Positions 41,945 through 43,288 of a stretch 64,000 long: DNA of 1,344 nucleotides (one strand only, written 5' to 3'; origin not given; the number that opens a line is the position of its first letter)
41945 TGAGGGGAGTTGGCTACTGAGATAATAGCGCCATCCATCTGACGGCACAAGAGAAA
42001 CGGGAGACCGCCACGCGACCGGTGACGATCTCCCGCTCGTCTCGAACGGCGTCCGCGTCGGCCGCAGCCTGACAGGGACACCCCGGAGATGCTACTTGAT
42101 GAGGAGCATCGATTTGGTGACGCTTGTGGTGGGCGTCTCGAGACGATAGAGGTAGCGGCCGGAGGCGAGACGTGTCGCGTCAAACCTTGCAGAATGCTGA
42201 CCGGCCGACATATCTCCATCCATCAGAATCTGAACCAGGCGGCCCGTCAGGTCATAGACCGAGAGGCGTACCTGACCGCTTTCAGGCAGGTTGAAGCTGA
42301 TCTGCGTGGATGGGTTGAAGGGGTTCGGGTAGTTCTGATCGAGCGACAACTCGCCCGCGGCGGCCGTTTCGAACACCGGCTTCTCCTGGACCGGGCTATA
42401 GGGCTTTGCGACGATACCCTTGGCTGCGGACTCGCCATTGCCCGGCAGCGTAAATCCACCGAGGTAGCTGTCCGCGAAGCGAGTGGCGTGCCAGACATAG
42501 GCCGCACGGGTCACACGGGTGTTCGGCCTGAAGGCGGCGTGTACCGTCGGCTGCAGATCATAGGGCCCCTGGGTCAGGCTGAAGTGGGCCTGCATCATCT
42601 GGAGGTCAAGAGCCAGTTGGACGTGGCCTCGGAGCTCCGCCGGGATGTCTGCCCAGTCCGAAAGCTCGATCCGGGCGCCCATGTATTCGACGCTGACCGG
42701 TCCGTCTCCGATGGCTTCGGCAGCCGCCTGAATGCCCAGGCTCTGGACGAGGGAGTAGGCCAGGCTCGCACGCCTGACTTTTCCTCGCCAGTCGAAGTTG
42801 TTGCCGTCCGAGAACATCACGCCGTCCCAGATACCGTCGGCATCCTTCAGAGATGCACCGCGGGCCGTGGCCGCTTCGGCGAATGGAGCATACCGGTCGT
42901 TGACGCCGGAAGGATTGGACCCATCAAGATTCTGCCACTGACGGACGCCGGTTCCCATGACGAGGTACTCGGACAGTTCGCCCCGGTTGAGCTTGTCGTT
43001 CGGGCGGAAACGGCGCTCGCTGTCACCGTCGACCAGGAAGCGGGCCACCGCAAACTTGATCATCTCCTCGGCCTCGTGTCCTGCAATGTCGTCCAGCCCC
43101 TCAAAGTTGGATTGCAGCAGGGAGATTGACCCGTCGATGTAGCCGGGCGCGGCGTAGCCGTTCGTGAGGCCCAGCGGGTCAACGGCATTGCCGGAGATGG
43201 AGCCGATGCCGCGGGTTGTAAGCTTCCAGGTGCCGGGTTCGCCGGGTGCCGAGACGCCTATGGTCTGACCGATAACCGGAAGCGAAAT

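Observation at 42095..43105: Subtilases combine three SLH-like repeats with a T9SS C-terminal sorting domain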

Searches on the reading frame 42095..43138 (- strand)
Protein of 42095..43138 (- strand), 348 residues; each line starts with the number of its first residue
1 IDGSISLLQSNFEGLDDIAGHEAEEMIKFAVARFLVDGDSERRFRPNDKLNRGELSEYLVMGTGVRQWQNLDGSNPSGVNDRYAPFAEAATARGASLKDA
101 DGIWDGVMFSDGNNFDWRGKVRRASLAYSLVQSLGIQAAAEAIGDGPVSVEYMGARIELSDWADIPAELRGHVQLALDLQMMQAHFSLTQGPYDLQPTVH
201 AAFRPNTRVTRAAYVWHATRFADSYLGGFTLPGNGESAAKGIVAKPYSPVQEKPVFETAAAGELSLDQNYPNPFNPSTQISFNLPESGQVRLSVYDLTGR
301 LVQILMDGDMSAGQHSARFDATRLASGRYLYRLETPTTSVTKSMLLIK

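Call 27: predict_structure(alignment_id=A2)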
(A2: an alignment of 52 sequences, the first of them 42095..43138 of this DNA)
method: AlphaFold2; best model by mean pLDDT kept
length: 348 residues; sequences in the alignment: 52
mean_pLDDT: 85.1   pTM: 0.68
mean pLDDT of the five models: 85.1, 84.9, 84.6, 84.6, 84.3
residues with pLDDT >= 90: 213; 70-90: 82; 50-70: 21; < 50: 32
segments of 3 or more residues with pLDDT < 50: 1-8, 235-258
pLDDT, mean of each block of 10 residues (from residue 1): 43 87 92 80 93 95 77 81 92 88 91 91 98 94 96 97 98 97 97 97 98 95 83 52 41 41 72 75 95 91 96 94 88 94 83
secondary structure, 60 per line:
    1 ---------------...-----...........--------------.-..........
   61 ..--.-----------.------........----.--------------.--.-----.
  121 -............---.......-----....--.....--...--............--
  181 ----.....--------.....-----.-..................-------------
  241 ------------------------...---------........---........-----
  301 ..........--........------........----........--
elements in order: H24-34 H52-62 H84-91 H123-133 H137-143 E149-152 E155-159 H167-178 E185-189 E198-202 H211-227 E265-267 E277-284 E288-295 E301-310 E313-320 E327-334 E339-346

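Call 29: fold_search(model_id=the predicted structure, library=pdb)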
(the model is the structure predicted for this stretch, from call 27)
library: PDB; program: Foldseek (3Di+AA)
matches with E <= 10: 1923; with E <= 0.001: 3
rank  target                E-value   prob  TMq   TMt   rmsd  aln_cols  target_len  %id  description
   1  3pyw                  1.2e-06  1.00  0.39  0.70   5.0       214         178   19  The structure of the SLH domain from B. anthracis surface array protein at 1.8A (released 2011-04-27)
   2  4g5a_A                3.2e-04  1.00  0.17  0.50   3.9        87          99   17  Crystal structure of a putative member of duf 3244 protein family (BT_1867) from Bacteroides thetaiotaomicron VPI-5482 (released 2012-09-19)
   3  6cwl_B                9.2e-04  1.00  0.31  0.69   6.5       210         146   18  Crystal structure of SpaA-SLH in complex with beta-D-GlcNAc-(1->3)-4,6-Pyr-beta-D-ManNAcOMe (released 2018-08-15)
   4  5tzt_D                1.0e-03  1.00  0.19  0.46   5.9       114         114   12  Crystal structure of human CD47 ECD bound to Fab of C47B161 (released 2017-03-15)
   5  3m45_A                1.0e-03  1.00  0.18  0.46   5.1        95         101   10  Crystal structure of Ig1 domain of mouse SynCAM 2 (released 2010-09-08)
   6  8qb1_A                1.3e-03  1.00  0.18  0.59   3.6        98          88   12  C-terminal domain of mirolase from Tannerella forsythia (released 2024-02-28)
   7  8rp8_C                1.7e-03  1.00  0.18  0.45   5.1       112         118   12  Structure of K2 Fab in complex with human CD47 ECD (released 2024-06-19)
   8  5tzt_C                2.3e-03  1.00  0.18  0.47   5.8       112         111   12  Crystal structure of human CD47 ECD bound to Fab of C47B161 (released 2017-03-15)
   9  3sd2                  2.8e-03  1.00  0.18  0.58   4.9        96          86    8  Crystal structure of a putative member of duf3244 protein family (BT_3571) from Bacteroides thetaiotaomicron vpi-5482 at (released 2011-06-29)
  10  5m11                  3.0e-03  1.00  0.19  0.09   3.3        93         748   20  Structural and functional probing of PorZ, an essential bacterial surface component of the type-IX secretion system of h (released 2016-11-09)
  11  5iwl_C                3.6e-03  1.00  0.19  0.47   5.9       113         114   12  CD47-diabody complex (released 2016-06-29)
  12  4cmm_B                3.6e-03  1.00  0.18  0.44   6.0       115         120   12  Structure of human CD47 in complex with human Signal Regulatory Protein (SIRP) alpha v1 (released 2014-02-26)
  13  3m45_D                4.4e-03  1.00  0.16  0.41   5.3        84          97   12  Crystal structure of Ig1 domain of mouse SynCAM 2 (released 2010-09-08)
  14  3d33_A                4.4e-03  1.00  0.16  0.49  10.1        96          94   10  Crystal structure of a duf3244 family protein with an immunoglobulin-like beta-sandwich fold (bvu_0276) from bacteroid (released 2008-05-27)
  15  7xy8_B                4.7e-03  1.00  0.19  0.51   4.2       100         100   11  Crystal structure of antibody Fab fragment in complex with CD147(EMMPIRIN) (released 2022-11-23)
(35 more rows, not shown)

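Call 43: search_protein_representatives(alignment_id=A2)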
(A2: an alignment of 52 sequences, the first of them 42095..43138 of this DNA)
Query: 52 sequences, 580 profile positions. Proteins with E-value up to 0.001 (for the whole library): 479386; up to 1e-10: 225817; up to 1e-30: 433. The best 150 are listed.
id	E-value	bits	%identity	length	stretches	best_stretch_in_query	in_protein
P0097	3.2e-250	848.0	-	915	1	2-580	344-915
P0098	8.5e-222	754.2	-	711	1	1-580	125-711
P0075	2.4e-208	709.8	-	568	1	1-504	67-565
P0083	6.5e-207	705.0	-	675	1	2-580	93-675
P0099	5.5e-199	678.9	-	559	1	2-475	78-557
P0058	2.5e-193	660.2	-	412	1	57-475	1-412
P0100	3.5e-192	656.4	-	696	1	2-568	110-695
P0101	4.7e-191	652.7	-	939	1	2-579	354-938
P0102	3.3e-178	610.3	-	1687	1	2-490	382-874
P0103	6.5e-174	596.1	-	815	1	2-473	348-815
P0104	3.3e-170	583.9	-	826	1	2-473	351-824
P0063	1.8e-166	571.5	-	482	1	2-475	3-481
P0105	1.0e-162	559.1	-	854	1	2-474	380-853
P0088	6.7e-152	523.4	-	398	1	1-357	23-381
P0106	1.4e-151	522.3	-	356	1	215-579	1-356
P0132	1.6e-95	337.2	-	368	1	219-486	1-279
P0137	8.4e-88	311.7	-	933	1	2-575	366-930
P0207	5.6e-41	157.1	-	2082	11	238-382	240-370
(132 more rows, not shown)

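Call 57: search_protein_families(library=pfam, proteins=[P0207, P0137, P0132, P0102, P0097, P0101], max_evalue=0.01)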
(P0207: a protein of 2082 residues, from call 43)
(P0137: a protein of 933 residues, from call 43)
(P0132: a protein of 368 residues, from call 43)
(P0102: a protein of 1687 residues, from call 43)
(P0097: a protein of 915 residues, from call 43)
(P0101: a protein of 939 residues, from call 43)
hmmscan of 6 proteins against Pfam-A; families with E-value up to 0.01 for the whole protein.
P0207 (2082 aa): 9 families
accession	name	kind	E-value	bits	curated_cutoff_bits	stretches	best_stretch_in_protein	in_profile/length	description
PF00395.25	SLH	-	1.3e-80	265.6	20.8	6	1955-1998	1-44/44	S-layer homology domain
PF13860.13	FlgD_ig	-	6.9e-70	231.5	27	7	1147-1215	9-77/79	FlgD Ig-like domain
PF09136.16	Glucodextran_B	-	3.8e-39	132.9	27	3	532-611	1-82/83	Glucodextranase, domain B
PF13205.12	Big_5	-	2.9e-14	54.1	23.6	1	1573-1668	7-105/105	Bacterial Ig-like domain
PF13585.12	CHU_C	-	3.8e-14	53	27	0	726-780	30-76/86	CHU_C Type IX secretion signal domain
PF10029.15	DUF2271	-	6.6e-14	52.2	27.3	0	950-987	67-104/136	Predicted periplasmic protein (DUF2271)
PF17936.7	Big_6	-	4.1e-09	37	27.6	1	633-691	15-80/83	Bacterial Ig domain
PF19077.6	Big_13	-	0.00059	20.7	27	0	568-611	55-101/102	Bacterial Ig-like domain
PF18962.6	Por_Secre_tail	-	0.0043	17.8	27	0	920-948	8-36/75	Secretion system C-terminal sorting domain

P0137 (933 aa): 3 families
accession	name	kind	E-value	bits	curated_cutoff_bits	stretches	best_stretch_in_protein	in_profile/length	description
PF00082.27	Peptidase_S8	-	9.7e-38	130.5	21.8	1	138-469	1-288/288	Subtilase family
PF00395.25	SLH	-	0.00031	21.1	20.8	0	792-826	13-44/44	S-layer homology domain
PF18962.6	Por_Secre_tail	-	0.00039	21.1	27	1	873-932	17-74/75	Secretion system C-terminal sorting domain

P0132 (368 aa): 1 family
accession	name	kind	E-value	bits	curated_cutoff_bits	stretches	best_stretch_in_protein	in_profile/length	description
PF00395.25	SLH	-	7.2e-11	42.3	20.8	1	51-91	3-44/44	S-layer homology domain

P0102 (1687 aa): 5 families
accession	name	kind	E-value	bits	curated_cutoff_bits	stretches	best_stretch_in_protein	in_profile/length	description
PF00082.27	Peptidase_S8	-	5.9e-37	128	21.8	1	167-484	2-288/288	Subtilase family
PF05547.17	Peptidase_M6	-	3.4e-24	86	22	1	1092-1235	152-281/294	Immune inhibitor A peptidase M6, catalytic domain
PF20773.4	InhA-like_MAM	-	1e-20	74.5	26.9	2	1382-1481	66-162/191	Immune inhibitor A-like, MAM domain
PF00395.25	SLH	-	3.3e-11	43.4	20.8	1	656-687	13-44/44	S-layer homology domain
PF04151.21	PPC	-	0.0034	18.7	25.9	0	541-615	3-70/70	Bacterial pre-peptidase C-terminal domain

P0097 (915 aa): 5 families
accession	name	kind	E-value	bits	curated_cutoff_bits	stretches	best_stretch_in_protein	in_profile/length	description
PF00082.27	Peptidase_S8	-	6.4e-44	150.8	21.8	1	136-445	1-287/288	Subtilase family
PF18962.6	Por_Secre_tail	-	2.7e-11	44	27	1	837-912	2-74/75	Secretion system C-terminal sorting domain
PF00395.25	SLH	-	1.4e-09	38.2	20.8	0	599-638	3-44/44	S-layer homology domain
PF13860.13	FlgD_ig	-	0.00051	20.4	27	1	855-903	23-76/79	FlgD Ig-like domain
PF04151.21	PPC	-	0.0021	19.3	25.9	1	498-573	2-70/70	Bacterial pre-peptidase C-terminal domain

P0101 (939 aa): 4 families
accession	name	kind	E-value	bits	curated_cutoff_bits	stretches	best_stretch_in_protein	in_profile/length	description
PF00082.27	Peptidase_S8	-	3.7e-42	145.1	21.8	1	148-452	1-282/288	Subtilase family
PF18962.6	Por_Secre_tail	-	9.6e-07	29.5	27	1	861-935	2-73/75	Secretion system C-terminal sorting domain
PF00395.25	SLH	-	0.00031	21.1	20.8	0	711-726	29-44/44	S-layer homology domain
PF13860.13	FlgD_ig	-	0.0019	18.5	27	1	869-927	12-76/79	FlgD Ig-like domain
